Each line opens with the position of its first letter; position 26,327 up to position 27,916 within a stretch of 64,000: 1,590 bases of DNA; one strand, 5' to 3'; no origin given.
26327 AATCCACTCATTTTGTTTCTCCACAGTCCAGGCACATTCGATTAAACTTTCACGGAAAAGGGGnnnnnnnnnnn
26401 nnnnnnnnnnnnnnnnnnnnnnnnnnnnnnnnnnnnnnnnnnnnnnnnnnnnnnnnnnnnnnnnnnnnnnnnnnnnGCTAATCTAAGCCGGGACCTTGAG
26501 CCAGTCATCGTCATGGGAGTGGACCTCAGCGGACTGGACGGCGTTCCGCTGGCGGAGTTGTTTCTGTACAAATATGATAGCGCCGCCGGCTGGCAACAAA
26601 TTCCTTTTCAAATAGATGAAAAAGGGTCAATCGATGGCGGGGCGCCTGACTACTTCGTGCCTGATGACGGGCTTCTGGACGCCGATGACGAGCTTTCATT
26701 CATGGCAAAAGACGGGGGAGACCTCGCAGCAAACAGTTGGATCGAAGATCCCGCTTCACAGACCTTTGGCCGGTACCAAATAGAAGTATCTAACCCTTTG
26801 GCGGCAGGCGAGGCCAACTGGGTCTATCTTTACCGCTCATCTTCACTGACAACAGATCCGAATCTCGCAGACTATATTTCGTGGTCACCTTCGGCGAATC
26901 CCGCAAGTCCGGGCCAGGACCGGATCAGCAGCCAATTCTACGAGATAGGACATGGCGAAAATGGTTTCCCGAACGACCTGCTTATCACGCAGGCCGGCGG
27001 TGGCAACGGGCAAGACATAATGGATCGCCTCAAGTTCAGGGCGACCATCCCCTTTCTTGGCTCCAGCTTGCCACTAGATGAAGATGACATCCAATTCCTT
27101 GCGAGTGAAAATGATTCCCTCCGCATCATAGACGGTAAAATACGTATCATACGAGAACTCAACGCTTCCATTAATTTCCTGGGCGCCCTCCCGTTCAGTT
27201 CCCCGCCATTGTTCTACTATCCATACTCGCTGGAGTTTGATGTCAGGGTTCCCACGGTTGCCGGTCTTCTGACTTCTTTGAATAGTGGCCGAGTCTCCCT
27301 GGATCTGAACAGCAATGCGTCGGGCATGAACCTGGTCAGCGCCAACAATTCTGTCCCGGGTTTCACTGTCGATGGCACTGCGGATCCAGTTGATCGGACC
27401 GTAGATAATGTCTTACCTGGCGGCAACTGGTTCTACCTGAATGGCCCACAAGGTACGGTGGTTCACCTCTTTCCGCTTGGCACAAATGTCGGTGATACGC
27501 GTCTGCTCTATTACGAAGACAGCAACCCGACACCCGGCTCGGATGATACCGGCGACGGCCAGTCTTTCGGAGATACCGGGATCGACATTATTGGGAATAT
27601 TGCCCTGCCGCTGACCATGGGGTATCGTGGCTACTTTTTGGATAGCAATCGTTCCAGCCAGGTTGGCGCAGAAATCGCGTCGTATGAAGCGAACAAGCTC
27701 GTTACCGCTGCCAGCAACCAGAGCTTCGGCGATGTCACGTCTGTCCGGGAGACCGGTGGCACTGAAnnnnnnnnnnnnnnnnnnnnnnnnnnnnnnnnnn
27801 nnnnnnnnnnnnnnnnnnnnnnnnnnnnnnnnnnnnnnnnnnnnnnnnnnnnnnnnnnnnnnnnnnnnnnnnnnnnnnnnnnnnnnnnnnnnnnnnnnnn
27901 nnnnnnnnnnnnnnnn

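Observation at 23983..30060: ECF sigma / zinc-finger anti-sigma / STAS antagonist cassette directly upstream of two tandem paralogous T9SS-sorted secreted proteins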

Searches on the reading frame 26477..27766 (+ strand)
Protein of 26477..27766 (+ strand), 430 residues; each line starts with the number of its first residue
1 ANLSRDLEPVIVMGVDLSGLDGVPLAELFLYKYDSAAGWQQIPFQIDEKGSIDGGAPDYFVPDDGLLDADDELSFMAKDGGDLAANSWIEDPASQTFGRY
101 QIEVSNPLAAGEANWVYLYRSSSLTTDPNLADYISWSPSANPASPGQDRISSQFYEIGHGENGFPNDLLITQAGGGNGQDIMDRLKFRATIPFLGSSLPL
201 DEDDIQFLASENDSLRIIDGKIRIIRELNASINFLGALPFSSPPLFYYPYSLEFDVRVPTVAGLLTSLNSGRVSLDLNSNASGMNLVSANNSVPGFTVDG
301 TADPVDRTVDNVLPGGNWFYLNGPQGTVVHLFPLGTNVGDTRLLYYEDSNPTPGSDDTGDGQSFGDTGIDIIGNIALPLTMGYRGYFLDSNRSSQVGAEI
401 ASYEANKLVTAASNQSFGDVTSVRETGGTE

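Call 18: find_related_loci(query=A2, collection=metagenome_contigs, flank=8000)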
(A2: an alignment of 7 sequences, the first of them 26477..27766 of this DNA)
Query A2 (430 aa) in metagenome_contigs; peptide patterns used: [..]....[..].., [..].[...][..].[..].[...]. (x = any residue, [..] = any of these).
600 stretches matched a pattern (row limit reached: there are more); 233 encode a relative of the query (tblastn E <= 1e-3); the best 80 are kept; 80 distinct loci.
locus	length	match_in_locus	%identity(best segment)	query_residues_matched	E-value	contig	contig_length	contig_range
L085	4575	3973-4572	61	2-202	4e-72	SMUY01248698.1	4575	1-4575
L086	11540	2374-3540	36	2-401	3e-66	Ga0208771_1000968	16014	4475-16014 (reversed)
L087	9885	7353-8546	38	3-400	5e-66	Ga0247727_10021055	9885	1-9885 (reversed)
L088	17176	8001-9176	37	4-392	4e-63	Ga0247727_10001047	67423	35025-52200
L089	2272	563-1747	36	16-417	4e-63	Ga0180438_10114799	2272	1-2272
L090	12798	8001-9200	35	2-401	2e-61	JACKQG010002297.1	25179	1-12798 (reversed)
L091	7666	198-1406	35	1-417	2e-58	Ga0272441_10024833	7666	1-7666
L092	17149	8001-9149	35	3-403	3e-57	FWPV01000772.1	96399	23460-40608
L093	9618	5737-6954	37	2-417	2e-57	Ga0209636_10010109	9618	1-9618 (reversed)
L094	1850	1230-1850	52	3-212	2e-58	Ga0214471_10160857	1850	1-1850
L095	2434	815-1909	36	5-369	1e-57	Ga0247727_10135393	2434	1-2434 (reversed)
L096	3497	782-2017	33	1-420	6e-56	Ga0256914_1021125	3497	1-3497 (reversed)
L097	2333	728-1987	35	5-425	7e-56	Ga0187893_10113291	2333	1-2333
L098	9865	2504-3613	36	2-369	3e-55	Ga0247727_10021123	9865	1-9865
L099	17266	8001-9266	35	3-425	1e-54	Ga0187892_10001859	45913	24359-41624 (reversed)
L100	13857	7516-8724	36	5-397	8e-55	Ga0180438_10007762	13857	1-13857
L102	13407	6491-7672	37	2-402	2e-53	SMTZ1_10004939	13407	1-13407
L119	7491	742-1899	34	4-417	8e-40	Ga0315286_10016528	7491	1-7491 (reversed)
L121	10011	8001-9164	31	3-408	6e-39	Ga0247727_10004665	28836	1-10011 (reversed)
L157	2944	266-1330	30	5-365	1e-22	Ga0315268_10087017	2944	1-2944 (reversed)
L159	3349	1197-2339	28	2-375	2e-22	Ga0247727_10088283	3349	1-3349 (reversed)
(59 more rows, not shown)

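Call 24: search_solved_structures(query=A2, max_evalue=10, show_alignments=2)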
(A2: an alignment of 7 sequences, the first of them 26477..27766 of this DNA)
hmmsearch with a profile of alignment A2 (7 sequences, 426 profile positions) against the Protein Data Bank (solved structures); distinct sequences matched with E-value up to 10: 0.

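Call 43: search_protein_families(library=pfam, proteins=[L086:4301-7402:+, L102:8417-11521:+, L119:589-4050:+, L157:173-2803:+, L159:363-2783:+, L092:7860-10247:+, L096:566-2968:+, L100:7378-9732:+], max_evalue=0.01)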
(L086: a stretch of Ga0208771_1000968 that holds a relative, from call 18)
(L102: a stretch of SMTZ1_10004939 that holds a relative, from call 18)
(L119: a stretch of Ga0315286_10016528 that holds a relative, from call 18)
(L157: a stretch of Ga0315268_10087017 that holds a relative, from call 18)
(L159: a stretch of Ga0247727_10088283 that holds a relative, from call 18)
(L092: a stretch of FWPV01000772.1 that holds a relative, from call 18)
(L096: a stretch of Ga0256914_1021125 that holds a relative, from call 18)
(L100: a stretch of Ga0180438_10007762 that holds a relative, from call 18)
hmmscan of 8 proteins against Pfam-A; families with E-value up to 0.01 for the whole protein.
L086:4301-7402:+ (1033 aa): 4 families
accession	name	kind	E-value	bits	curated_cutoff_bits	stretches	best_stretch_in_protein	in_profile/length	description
PF00963.24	Cohesin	-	8.1e-20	71.9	24.1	3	577-684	1-117/139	Cohesin domain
PF13860.13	FlgD_ig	-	2.7e-10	40.5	27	1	958-1020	12-75/79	FlgD Ig-like domain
PF18962.6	Por_Secre_tail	-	6.5e-08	33.2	27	1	948-1030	2-74/75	Secretion system C-terminal sorting domain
PF13585.12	CHU_C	-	0.00023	21.7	27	1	964-1024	24-77/86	CHU_C Type IX secretion signal domain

L102:8417-11521:+ (1034 aa): 4 families
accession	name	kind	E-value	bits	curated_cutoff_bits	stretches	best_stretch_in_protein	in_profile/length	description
PF00963.24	Cohesin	-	1.6e-14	54.7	24.1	1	715-828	4-126/139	Cohesin domain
PF13860.13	FlgD_ig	-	2.5e-11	43.8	27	1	956-1019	11-73/79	FlgD Ig-like domain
PF18962.6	Por_Secre_tail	-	1.6e-07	32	27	1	949-1031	2-74/75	Secretion system C-terminal sorting domain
PF13585.12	CHU_C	-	0.0024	18.4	27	1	970-1023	29-75/86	CHU_C Type IX secretion signal domain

L119:589-4050:+ (1153 aa): 10 families
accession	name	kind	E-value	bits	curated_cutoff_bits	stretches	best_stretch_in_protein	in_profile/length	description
PF18911.6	PKD_4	-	5e-50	167.9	27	4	636-699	17-83/85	PKD domain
PF00801.26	PKD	-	4.4e-45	152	23.5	4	634-699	12-80/80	PKD domain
PF21783.3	YNCE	-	5.2e-07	29.7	27.1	1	870-961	34-123/339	YNCE-like beta-propeller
PF01436.27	NHL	-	1.3e-06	28.6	20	0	865-890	3-27/28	NHL repeat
PF13927.12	Ig_3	-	1.7e-06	28.9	30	0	627-684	5-63/78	Immunoglobulin domain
PF10282.15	Lactonase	-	1.6e-05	24.7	21.7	0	897-978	28-114/344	Lactonase, 7-bladed beta-propeller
PF07679.22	I-set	-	1.7e-05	25.2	23.7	0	630-684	9-62/90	Immunoglobulin I-set domain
PF25174.1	Beta-prop_THOC3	-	0.00058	19.4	305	1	827-935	94-200/272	THOC3 beta-propeller domain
PF19408.5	PKD_6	-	0.0042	17.9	25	0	565-616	29-82/82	PKD-like domain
PF00047.31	ig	-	0.005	17.6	21.8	0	635-683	7-56/81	Immunoglobulin domain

L157:173-2803:+ (876 aa): 1 family
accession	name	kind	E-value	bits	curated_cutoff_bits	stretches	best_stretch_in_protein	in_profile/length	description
PF01103.29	Omp85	-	5.7e-10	39.6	24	1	499-829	2-292/325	Omp85 superfamily domain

L159:363-2783:+ (806 aa): 0 families

L092:7860-10247:+ (795 aa): 2 families
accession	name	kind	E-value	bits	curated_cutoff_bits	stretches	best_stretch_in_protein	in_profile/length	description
PF13860.13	FlgD_ig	-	1.3e-05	25.5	27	1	731-782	24-75/79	FlgD Ig-like domain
PF18962.6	Por_Secre_tail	-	2e-05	25.2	27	1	712-790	2-72/75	Secretion system C-terminal sorting domain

L096:566-2968:+ (800 aa): 3 families
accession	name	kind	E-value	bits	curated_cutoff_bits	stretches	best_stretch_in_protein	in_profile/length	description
PF13860.13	FlgD_ig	-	9.2e-11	42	27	1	723-786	9-75/79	FlgD Ig-like domain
PF18962.6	Por_Secre_tail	-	0.0002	22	27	1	716-797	2-74/75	Secretion system C-terminal sorting domain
PF13585.12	CHU_C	-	0.00086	19.8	27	1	735-787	28-73/86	CHU_C Type IX secretion signal domain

L100:7378-9732:+ (784 aa): 5 families
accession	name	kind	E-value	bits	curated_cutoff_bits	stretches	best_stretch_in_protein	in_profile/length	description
PF00041.27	fn3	-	3e-08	34.2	25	1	476-579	2-81/84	Fibronectin type III domain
PF13860.13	FlgD_ig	-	1.2e-07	32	27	1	720-772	24-76/79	FlgD Ig-like domain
PF16656.11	Pur_ac_phosph_N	-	3.8e-06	27.8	30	1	480-578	6-91/93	Purple acid Phosphatase, N-terminal domain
PF13585.12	CHU_C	-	2e-05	25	27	1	720-771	28-72/86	CHU_C Type IX secretion signal domain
PF18962.6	Por_Secre_tail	-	0.00055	20.6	27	1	695-781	2-74/75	Secretion system C-terminal sorting domain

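Call 45: search_protein_families(library=pfam, alignment_id=A4, max_evalue=0.001)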
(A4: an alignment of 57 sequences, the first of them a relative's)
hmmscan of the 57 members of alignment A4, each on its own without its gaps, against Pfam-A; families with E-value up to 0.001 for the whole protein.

A. member 1, L117:9559-10497:+ (312 aa): 0 families

B. families by the number of members that match (of 57 scanned): 89 families (the first 25 are shown)
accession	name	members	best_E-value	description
PF04002.20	RadC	4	5e-44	RadC-like JAB domain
PF20582.4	UPF0758_N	4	7.7e-30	UPF0758 N-terminal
PF14464.11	Prok-JAB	4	5e-05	Prokaryotic homologs of the JAB domain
PF06127.16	Mpo1-like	3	5.6e-38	2-hydroxy-palmitic acid dioxygenase Mpo1-like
PF00326.27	Peptidase_S9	3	1.9e-13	Prolyl oligopeptidase family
PF13187.11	Fer4_9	3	8.7e-08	4Fe-4S dicluster domain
PF00561.26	Abhydrolase_1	2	5.7e-26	alpha/beta hydrolase fold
PF12697.13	Abhydrolase_6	2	2.9e-21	Alpha/beta hydrolase family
PF00037.32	Fer4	2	4.1e-16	4Fe-4S binding domain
PF12146.15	Hydrolase_4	2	2.8e-13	Serine aminopeptidase, S33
PF12838.12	Fer4_7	2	9.3e-11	4Fe-4S dicluster domain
PF13860.13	FlgD_ig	2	1.3e-10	FlgD Ig-like domain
PF13237.11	Fer4_10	2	1.7e-09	4Fe-4S dicluster domain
PF12797.12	Fer4_2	2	1.9e-07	4Fe-4S binding domain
PF23213.1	DUF7065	2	1e-05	Domain of unknown function (DUF7065)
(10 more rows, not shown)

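Call 46: search_protein_representatives(alignment_id=A2)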
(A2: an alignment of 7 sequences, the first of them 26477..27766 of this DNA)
Query: 7 sequences, 426 profile positions. Proteins with E-value up to 0.001 (for the whole library): 2094; up to 1e-10: 1424; up to 1e-30: 525. The best 150 are listed.
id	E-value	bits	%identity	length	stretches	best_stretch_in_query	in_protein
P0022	1.1e-178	610.8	-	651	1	1-424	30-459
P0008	1.7e-160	550.9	-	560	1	2-420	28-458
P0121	2.3e-138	478.0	-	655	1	5-422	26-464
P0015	4.7e-131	453.9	-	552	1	4-420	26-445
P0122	1.4e-128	445.8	-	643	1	4-424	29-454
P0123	1.9e-124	432.1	-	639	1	2-424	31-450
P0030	2.5e-124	431.7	-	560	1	4-421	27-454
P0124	4.0e-115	401.4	-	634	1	2-424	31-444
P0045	3.7e-111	388.3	-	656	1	2-424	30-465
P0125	2.9e-107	375.5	-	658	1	2-424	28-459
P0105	1.5e-101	356.7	-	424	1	3-401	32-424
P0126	9.5e-101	354.1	-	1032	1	2-423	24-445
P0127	8.8e-97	341.0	-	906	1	2-420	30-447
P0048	1.3e-95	337.2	-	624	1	2-420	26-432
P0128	2.4e-95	336.3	-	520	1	2-424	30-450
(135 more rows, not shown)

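Call 50: search_protein_families(library=pfam, proteins=[L121:50-2002:+, L121:2070-3305:+, L121:3302-3928:+, L121:3989-5797:+, L121:5883-6623:+, L121:6623-7411:+, L121:7495-7833:+, L121:7830-9533:+], max_evalue=0.01)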
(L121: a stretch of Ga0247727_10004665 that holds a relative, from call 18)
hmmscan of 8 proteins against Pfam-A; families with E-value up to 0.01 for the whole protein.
L121:50-2002:+ (650 aa): 5 families
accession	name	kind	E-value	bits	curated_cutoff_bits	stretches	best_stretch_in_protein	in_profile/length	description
PF04389.22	Peptidase_M28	-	5.7e-23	82.1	21.3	1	250-458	1-174/193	Peptidase family M28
PF04253.20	TFR_dimer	-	1e-22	80.8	27.1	1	525-632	3-118/121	Transferrin receptor-like dimerisation domain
PF02225.27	PA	-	1.8e-11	44.4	23.9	1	72-158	3-93/95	PA domain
PF05450.20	Nicastrin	-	7.2e-05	22.9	25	1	275-347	19-91/218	Nicastrin large lobe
PF01546.33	Peptidase_M20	-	0.0025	18.2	24.6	1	285-465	37-194/206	Peptidase family M20/M25/M40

L121:2070-3305:+ (411 aa): 6 families
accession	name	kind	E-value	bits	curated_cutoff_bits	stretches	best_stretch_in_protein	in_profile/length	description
PF13304.12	AAA_21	-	5.2e-35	122.4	27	1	39-359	1-303/304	AAA domain, putative AbiEii toxin, Type IV TA system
PF13175.12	AAA_15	-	4.9e-21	76.2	32.1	1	16-358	1-373/374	AAA ATPase domain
PF02463.25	SMC_N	-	5.2e-11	42.8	40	2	18-55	2-42/220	RecF/RecN/SMC N terminal domain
PF11398.14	DUF2813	-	1.1e-08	35.3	21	1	16-60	1-45/372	Protein of unknown function (DUF2813)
PF00005.33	ABC_tran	-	2.4e-05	25.4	25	1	33-81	7-52/137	ABC transporter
PF13476.12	AAA_23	-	0.00019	22.5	27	1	20-70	1-52/201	AAA domain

L121:3302-3928:+ (208 aa): 2 families
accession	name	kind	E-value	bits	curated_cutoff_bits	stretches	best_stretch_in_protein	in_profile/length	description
PF14103.11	DUF4276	-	2.7e-27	96.7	30.2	1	7-199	1-191/192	Domain of unknown function (DUF4276)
PF20469.4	OLD-like_TOPRIM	-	0.0011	19.9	23.2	1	4-42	6-43/67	Overcoming lysogenization defect protein-like, TOPRIM domain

L121:3989-5797:+ (602 aa): 6 families
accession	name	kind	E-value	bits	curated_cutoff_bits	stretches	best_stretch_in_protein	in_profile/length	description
PF17899.6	Peptidase_M61_N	-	1.1e-37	130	23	1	49-202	15-168/168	Peptidase M61 N-terminal domain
PF05299.18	Peptidase_M61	-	2.1e-34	118.9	22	1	293-402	3-118/118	M61 glycyl aminopeptidase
PF13180.12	PDZ_2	-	5.8e-11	43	27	1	479-568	4-80/80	PDZ domain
PF17820.7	PDZ_6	-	4.7e-08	33.1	27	1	504-543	2-41/54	PDZ domain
PF00595.29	PDZ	-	4.8e-05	24.1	23.2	1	503-552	28-77/81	PDZ domain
PF14685.13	PDZ_Tricorn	-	0.0079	16.6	25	0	508-564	28-86/88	Tricorn protease PDZ domain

L121:5883-6623:+ (246 aa): 3 families
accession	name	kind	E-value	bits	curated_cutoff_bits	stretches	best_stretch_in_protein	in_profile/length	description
PF25063.1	ARM_TT21_C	-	4.3e-05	23.9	35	1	182-234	82-134/209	Tetratricopeptide repeat protein 21 C-terminal ARM domain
PF13428.12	TPR_14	-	0.00091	20.1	23.5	1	197-235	3-41/44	Tetratricopeptide repeat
PF13181.12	TPR_8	-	0.0019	18.7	25.7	1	197-227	3-33/34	Tetratricopeptide repeat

L121:6623-7411:+ (262 aa): 1 family
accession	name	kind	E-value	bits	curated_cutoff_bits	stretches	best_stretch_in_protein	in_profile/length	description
PF04199.19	Cyclase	-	1.9e-41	142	23.1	1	36-204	1-142/142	Putative cyclase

L121:7495-7833:+ (112 aa): 2 families
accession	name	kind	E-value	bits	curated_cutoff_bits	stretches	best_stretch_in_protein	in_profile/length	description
PF01740.26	STAS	-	3.7e-15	56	22.6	1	6-107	5-106/106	STAS domain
PF13466.11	STAS_2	-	8.5e-11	42.3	29.2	1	18-90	5-75/80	STAS domain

L121:7830-9533:+ (567 aa): 3 families
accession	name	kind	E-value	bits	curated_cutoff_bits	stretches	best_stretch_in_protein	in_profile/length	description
PF13860.13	FlgD_ig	-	3e-10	40.4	27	1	487-555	8-76/79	FlgD Ig-like domain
PF13585.12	CHU_C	-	2.9e-07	31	27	1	497-561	24-80/86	CHU_C Type IX secretion signal domain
PF18962.6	Por_Secre_tail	-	4.5e-05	24.1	27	1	479-565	3-75/75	Secretion system C-terminal sorting domain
